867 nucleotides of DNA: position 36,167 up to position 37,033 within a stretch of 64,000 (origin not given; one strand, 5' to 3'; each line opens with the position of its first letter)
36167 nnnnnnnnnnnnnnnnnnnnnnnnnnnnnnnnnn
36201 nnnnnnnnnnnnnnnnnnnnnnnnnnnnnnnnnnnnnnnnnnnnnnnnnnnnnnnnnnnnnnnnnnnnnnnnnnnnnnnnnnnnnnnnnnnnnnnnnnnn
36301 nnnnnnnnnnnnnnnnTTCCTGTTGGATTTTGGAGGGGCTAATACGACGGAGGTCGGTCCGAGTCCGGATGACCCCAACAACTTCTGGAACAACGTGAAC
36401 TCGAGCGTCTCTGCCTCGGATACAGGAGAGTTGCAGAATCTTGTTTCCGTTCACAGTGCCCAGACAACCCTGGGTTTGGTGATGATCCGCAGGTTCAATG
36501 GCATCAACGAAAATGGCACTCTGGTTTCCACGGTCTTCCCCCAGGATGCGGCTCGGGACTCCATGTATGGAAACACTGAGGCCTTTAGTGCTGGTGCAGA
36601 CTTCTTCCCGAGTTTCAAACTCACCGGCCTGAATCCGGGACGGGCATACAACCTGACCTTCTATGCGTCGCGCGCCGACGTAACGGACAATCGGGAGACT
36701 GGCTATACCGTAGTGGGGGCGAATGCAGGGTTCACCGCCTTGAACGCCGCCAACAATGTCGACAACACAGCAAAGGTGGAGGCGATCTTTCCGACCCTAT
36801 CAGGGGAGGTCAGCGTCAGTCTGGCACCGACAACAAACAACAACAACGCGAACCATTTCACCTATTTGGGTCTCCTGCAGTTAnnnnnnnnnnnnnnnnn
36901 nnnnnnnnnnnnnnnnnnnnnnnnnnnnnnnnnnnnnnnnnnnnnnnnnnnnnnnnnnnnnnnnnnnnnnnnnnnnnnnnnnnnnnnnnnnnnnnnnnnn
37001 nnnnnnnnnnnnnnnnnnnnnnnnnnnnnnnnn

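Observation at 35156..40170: Four copies of a roughly 190-aa domain with invariant motifs that I cannot place in any named family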

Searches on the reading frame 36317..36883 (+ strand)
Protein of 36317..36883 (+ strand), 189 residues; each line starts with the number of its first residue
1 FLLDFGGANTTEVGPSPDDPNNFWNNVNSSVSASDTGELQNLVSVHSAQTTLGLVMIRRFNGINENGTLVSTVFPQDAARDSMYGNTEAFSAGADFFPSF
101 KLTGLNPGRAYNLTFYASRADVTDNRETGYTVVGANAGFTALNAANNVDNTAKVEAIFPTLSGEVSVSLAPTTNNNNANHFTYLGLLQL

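Call 7: find_homologous_proteins(query=window:36317-36883:+, max_evalue=0.001)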
Query window:36317-36883:+ (189 aa): 64 proteins with E <= 0.001 among 277 candidates.
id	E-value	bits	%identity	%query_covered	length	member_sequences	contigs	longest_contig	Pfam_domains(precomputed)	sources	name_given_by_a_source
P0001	3.0e-69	250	63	100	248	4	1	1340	-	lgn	-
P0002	4.9e-68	246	60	100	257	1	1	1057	-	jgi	jgi:hypothetical protein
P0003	1.6e-67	245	62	100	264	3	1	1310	-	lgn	-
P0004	3.8e-67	244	61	100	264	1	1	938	-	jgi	jgi:hypothetical protein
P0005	4.5e-67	243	61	100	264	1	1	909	-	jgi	jgi:hypothetical protein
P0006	6.0e-66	240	65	89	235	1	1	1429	-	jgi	jgi:hypothetical protein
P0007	3.2e-64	234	61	100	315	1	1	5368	-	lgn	-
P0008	4.6e-63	230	58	100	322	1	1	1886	-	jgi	jgi:hypothetical protein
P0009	2.3e-62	228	59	100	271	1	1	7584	-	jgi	jgi:hypothetical protein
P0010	3.6e-62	227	59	100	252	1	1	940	-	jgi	jgi:hypothetical protein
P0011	5.7e-61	223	58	100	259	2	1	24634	-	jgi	jgi:hypothetical protein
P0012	7.0e-61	223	58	100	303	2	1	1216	PF07679.23,PF13927.13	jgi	jgi:hypothetical protein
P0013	1.0e-59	219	57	100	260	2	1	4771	-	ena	-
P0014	3.2e-59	218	56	100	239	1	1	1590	-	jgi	jgi:hypothetical protein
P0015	9.6e-59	216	57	100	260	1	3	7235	PF07589.17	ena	-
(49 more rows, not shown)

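Call 13: search_solved_structures(query=A3, max_evalue=10, show_alignments=3)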
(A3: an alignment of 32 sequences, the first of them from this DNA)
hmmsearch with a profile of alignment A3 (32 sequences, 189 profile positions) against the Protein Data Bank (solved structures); distinct sequences matched with E-value up to 10: 1.
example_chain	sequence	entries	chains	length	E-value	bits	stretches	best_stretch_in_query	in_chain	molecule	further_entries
9vvr_S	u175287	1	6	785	0.071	15.9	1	97-152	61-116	Nozzle protein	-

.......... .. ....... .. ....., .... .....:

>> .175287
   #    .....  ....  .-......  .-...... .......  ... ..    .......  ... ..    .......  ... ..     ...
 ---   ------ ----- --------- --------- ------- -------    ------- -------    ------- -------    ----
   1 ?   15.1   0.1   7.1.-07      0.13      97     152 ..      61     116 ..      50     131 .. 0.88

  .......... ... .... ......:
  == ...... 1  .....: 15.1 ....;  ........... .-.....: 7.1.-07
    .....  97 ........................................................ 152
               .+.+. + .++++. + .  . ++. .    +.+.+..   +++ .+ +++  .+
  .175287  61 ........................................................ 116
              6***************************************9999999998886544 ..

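Call 14: search_protein_families(library=pfam, alignment_id=A3, max_evalue=10)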
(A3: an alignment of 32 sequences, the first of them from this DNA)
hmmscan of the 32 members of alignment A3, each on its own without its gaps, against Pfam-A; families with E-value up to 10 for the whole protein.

A. member 1, seq(189 aa): 0 families

B. families by the number of members that match (of 32 scanned): 8 families
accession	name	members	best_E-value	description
PF16874.11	Glyco_hydro_36C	10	0.0015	Glycosyl hydrolase family 36 C-terminal domain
PF00041.27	fn3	3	0.019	Fibronectin type III domain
PF00114.24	Pilin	2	0.35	Pilin (bacterial filament)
PF06514.17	PsbU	1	0.14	Photosystem II 12 kDa extrinsic protein (PsbU)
PF04314.18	PCuAC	1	0.15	Copper chaperone PCu(A)C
PF15916.11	DUF4743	1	0.16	Domain of unknown function (DUF4743)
PF22467.3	KH_GLD-3_3rd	1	0.17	GLD-3 3rd KH domain (aka KH4)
PF22704.2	CBM13-like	1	3.8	Alpha-galactosidase, CBM13 domain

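Call 17: predict_structure(alignment_id=A2)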
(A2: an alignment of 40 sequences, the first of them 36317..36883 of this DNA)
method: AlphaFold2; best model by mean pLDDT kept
length: 189 residues; sequences in the alignment: 40
mean_pLDDT: 96.4   pTM: 0.91
mean pLDDT of the five models: 96.4, 96.0, 95.7, 95.6, 91.4
residues with pLDDT >= 90: 179; 70-90: 10; 50-70: 0; < 50: 0
segments of 3 or more residues with pLDDT < 50: none
pLDDT, mean of each block of 10 residues (from residue 1): 92 95 96 96 97 98 95 96 93 90 98 98 98 99 98 99 99 97 98
secondary structure, 60 per line:
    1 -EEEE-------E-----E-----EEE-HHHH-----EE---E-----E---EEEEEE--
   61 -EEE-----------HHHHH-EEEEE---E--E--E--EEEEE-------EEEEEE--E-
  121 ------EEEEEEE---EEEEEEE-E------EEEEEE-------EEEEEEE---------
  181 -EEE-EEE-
elements in order: E2-5 E25-27 H29-32 E53-58 E62-64 H76-80 E82-86 E99-103 E111-116 E127-133 E137-143 E152-157 E165-171 E182-184 E186-188

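Call 19: fold_search(model_id=the predicted structure, library=pdb)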
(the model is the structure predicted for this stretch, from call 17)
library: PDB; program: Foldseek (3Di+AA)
matches with E <= 10: 1073; with E <= 0.001: 0
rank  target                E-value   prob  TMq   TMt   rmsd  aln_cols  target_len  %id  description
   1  2xom_A                1.4e-03  1.00  0.35  0.43   6.8       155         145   12  Atomic resolution structure of TmCBM61 in complex with beta-1,4- galactotriose (released 2010-09-08)
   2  7vnn_A                1.9e-03  0.95  0.30  0.11  11.1       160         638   11  Complex structure of Clostridioides difficile enzymatic component (CDTa) and binding component (CDTb) pore with long s (released 2022-10-26)
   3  5y96_A                2.0e-03  1.00  0.53  0.29   6.5       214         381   13  Crystal structure of ANXUR1 extracellular domain from Arabidopsis thaliana (released 2018-02-28)
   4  6uwr_A                2.1e-03  0.98  0.33  0.11  11.9       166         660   10  Clostridium difficile binary toxin translocase CDTb in asymmetric tetradecamer conformation (released 2020-01-22)
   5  2w87_A                2.6e-03  0.98  0.32  0.41   9.3       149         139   18  Xyl-CBM35 in complex with glucuronic acid containing disaccharide. (released 2009-01-27)
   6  6a5e_A                2.7e-03  1.00  0.58  0.33   4.6       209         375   10  Crystal structure of plant peptide RALF23 in complex with FER and LLG2 (released 2019-06-26)
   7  6fig_B                2.7e-03  1.00  0.45  0.24   9.7       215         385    9  Crystal structure of the ANX1 ectodomain from Arabidopsis thaliana (released 2018-07-11)
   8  5y92_A                2.9e-03  1.00  0.44  0.24   8.6       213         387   12  Crystal structure of ANXUR2 extracellular domain from Arabidopsis thaliana (released 2018-02-28)
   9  4a44                  2.9e-03  0.99  0.36  0.46   7.3       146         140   10  CpGH89CBM32-5, from Clostridium perfringens, in complex with the Tn Antigen (released 2012-04-04)
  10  2xon_L                3.1e-03  1.00  0.34  0.42   4.9       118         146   13  Structure of TmCBM61 in complex with beta-1,4-galactotriose at 1.4 A resolution (released 2010-09-08)
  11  2kd7_MODEL_1_A        3.1e-03  0.97  0.30  0.34   5.9       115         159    7  Solution NMR structure of F5/8 type C-terminal domain of a putative chitobiase from Bacteroides thetaiotaomicr (released 2009-02-03)
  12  6fih_A                3.4e-03  1.00  0.45  0.25   7.9       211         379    9  Crystal structure of the ANX2 ectodomain from Arabidopsis thaliana (released 2018-07-11)
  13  6a5a_A                3.4e-03  1.00  0.45  0.25   9.6       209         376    9  Crystal structure of plant Receptor-like Kinase ANX1 (released 2019-06-26)
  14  7vnj_D                3.8e-03  0.96  0.32  0.14  10.6       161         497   10  Complex structure of Clostridioides difficile enzymatic component (CDTa) and binding component (CDTb) pore with short  (released 2022-10-26)
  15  2cdo_C                4.1e-03  0.95  0.31  0.40  10.1       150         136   12  structure of agarase carbohydrate binding module in complex with neoagarohexaose (released 2006-02-16)
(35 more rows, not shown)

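Call 21: search_protein_representatives(alignment_id=A3)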
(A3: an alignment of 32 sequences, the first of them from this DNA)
Query: 32 sequences, 189 profile positions. Proteins with E-value up to 0.001 (for the whole library): 2256; up to 1e-10: 1348; up to 1e-30: 401. The best 150 are listed.
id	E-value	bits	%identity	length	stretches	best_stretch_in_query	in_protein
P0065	3.6e-265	887.7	-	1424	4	1-189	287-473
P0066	2.4e-235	790.4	-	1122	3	1-189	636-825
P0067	1.6e-225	758.4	-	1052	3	1-189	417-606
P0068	4.5e-224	753.6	-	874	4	1-189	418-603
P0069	5.0e-220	740.4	-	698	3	1-189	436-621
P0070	1.1e-214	723.0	-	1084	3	1-189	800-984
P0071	5.3e-167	567.5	-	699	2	1-189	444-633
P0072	6.0e-163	554.3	-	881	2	1-189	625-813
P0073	9.8e-148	504.7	-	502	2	1-189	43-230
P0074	1.0e-145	498.1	-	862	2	2-189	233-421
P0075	9.7e-142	485.1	-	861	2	1-189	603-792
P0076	4.9e-141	482.8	-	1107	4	20-189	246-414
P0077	3.3e-139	476.9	-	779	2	1-189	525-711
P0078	5.1e-138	473.0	-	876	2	1-189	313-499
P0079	5.7e-137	469.6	-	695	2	1-188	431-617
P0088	2.0e-127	438.5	-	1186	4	24-189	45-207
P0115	4.1e-81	287.4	-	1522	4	23-183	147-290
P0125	4.8e-75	267.6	-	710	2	29-189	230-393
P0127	3.6e-73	261.5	-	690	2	31-189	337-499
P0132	4.5e-71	254.7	-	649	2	21-189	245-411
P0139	9.2e-69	247.1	-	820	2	23-189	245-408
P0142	1.2e-67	243.6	-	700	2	34-189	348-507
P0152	1.9e-65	236.4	-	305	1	3-187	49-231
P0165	2.5e-61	222.9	-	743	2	36-189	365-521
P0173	1.6e-59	217.0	-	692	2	40-188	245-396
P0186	6.6e-57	208.5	-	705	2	21-189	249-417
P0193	3.6e-55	202.8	-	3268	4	34-187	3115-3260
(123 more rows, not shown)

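Call 25: search_protein_families(library=pfam, alignment_id=A4, max_evalue=0.001)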
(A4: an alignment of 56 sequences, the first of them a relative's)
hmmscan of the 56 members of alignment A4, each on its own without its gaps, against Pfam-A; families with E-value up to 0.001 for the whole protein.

A. member 1, P0065 (1424 aa): 4 families
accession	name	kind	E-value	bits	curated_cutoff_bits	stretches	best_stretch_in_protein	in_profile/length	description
PF13753.12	SWM_repeat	-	8.5e-07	29.6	27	0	679-745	2-71/86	Putative flagellar system-associated repeat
PF07679.22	I-set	-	1.7e-06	28.4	23.7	1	976-1033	2-59/90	Immunoglobulin I-set domain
PF16227.11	DUF4886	-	8.6e-06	25.4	26.7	1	77-258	71-233/242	Domain of unknown function (DUF4886)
PF13927.12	Ig_3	-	0.00044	21.1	30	0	977-1018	4-45/78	Immunoglobulin domain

B. families by the number of members that match (of 56 scanned): 43 families (the first 25 are shown)
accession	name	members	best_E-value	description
PF07679.22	I-set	18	2.5e-13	Immunoglobulin I-set domain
PF13472.12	Lipase_GDSL_2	16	3.9e-18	GDSL-like Lipase/Acylhydrolase family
PF16227.11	DUF4886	11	1.2e-93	Domain of unknown function (DUF4886)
PF13927.12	Ig_3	11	1e-15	Immunoglobulin domain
PF00657.28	Lipase_GDSL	10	8.2e-12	GDSL-like Lipase/Acylhydrolase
PF16874.11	Glyco_hydro_36C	10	3.1e-07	Glycosyl hydrolase family 36 C-terminal domain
PF13753.12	SWM_repeat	9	1.7e-08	Putative flagellar system-associated repeat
PF13895.12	Ig_2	8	7.7e-13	Immunoglobulin domain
PF00041.27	fn3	7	5.5e-22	Fibronectin type III domain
PF18962.6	Por_Secre_tail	6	3.1e-13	Secretion system C-terminal sorting domain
PF13205.12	Big_5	6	8.1e-08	Bacterial Ig-like domain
PF05345.18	He_PIG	3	2.1e-21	Putative Ig domain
PF21471.3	Reelin_subrepeat-B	3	5.7e-10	Reelin subrepeat B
PF25059.1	FN3_DSCAM-DSCAML_C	3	2.3e-07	DSCAM/DSCAML C-terminal Fn3-like domain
PF18887.5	MBG_3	2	2.7e-121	MBG domain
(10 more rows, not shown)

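Call 26: find_homologous_proteins(query=A3, max_evalue=0.001)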
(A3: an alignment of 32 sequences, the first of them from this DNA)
Query A3 (32 sequences) (189 aa, profile of the alignment): 337 proteins with E <= 0.001 among 4690 candidates; the best 120 are listed.
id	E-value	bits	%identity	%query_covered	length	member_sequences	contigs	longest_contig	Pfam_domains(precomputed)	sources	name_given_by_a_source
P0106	2.9e-88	312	52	100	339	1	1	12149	-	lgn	-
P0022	2.2e-86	306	47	100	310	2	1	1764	-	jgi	jgi:hypothetical protein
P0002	8.1e-86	304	60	100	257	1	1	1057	-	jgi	jgi:hypothetical protein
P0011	1.7e-85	303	58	100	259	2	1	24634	-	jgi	jgi:hypothetical protein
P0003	3.0e-84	299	62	100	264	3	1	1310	-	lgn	-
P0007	3.6e-84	299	61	100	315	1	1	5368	-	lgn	-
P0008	4.2e-84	299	58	100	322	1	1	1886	-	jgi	jgi:hypothetical protein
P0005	9.0e-84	298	61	100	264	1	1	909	-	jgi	jgi:hypothetical protein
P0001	1.6e-83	297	63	100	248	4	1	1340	-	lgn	-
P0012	4.0e-83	296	58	100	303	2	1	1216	PF07679.23,PF13927.13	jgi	jgi:hypothetical protein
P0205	4.7e-83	295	57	100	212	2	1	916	-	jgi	jgi:hypothetical protein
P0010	4.8e-83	295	59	100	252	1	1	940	-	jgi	jgi:hypothetical protein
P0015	9.3e-83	294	57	100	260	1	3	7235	PF07589.17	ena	-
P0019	2.1e-82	293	54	100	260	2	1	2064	-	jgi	jgi:hypothetical protein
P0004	1.5e-81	290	61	100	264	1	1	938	-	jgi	jgi:hypothetical protein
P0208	5.7e-81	289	59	100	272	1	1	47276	-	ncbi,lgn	-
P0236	5.6e-67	243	47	100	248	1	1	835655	-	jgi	jgi:hypothetical protein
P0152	5.9e-65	236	49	97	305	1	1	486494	-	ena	-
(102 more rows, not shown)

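Call 28: find_encoding_contigs(protein=P0236, flank=8000, max_places=2)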
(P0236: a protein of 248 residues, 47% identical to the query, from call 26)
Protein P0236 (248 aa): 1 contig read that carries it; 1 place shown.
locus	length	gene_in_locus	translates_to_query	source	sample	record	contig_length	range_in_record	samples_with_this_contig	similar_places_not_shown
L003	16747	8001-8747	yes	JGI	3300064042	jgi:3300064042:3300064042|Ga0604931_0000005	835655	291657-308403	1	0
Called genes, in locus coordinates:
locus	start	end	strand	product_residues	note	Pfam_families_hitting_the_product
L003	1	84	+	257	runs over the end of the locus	-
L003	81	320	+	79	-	-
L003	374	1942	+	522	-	PF00478:IMPDH, PF00571:CBS (faint)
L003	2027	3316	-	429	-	PF01408:GFO_IDH_MocA, PF02894:GFO_IDH_MocA_C, PF22725:GFO_IDH_MocA_C3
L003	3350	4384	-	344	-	PF01261:AP_endonuc_2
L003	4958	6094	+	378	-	-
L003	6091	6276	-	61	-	-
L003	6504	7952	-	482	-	-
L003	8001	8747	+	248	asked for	-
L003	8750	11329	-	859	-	PF00034:Cytochrom_C (faint)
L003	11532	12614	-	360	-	PF01264:Chorismate_synt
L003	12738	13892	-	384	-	PF00667:FAD_binding_1, PF00175:NAD_binding_1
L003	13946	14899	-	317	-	PF01595:CNNM, PF00571:CBS (faint)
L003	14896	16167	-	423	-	PF01595:CNNM, PF00571:CBS (faint), PF03471:CorC_HlyC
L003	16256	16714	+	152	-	PF03745:DUF309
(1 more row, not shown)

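Call 29: find_encoding_contigs(protein=P0152, flank=8000, max_places=2)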
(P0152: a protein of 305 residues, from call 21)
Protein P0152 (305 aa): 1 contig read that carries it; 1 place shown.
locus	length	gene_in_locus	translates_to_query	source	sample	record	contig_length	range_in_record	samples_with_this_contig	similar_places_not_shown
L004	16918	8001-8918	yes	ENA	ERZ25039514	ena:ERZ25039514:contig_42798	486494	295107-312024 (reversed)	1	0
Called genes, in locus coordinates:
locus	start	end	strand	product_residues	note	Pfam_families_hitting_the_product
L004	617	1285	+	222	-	PF07394:DUF1501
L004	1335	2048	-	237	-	-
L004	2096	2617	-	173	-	PF13205:Big_5 (weak), PF13753:SWM_repeat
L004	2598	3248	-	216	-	-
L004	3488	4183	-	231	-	-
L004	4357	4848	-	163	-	PF03600:CitMHS, PF00939:Na_sulph_symp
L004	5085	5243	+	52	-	-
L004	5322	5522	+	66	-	-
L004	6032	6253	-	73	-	-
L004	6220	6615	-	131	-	PF04542:Sigma70_r2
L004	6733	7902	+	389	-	PF07679:I-set (faint)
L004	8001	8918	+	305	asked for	-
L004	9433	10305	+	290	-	PF13360:PQQ_2 (weak)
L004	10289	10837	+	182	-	PF13360:PQQ_2 (weak)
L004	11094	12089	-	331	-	-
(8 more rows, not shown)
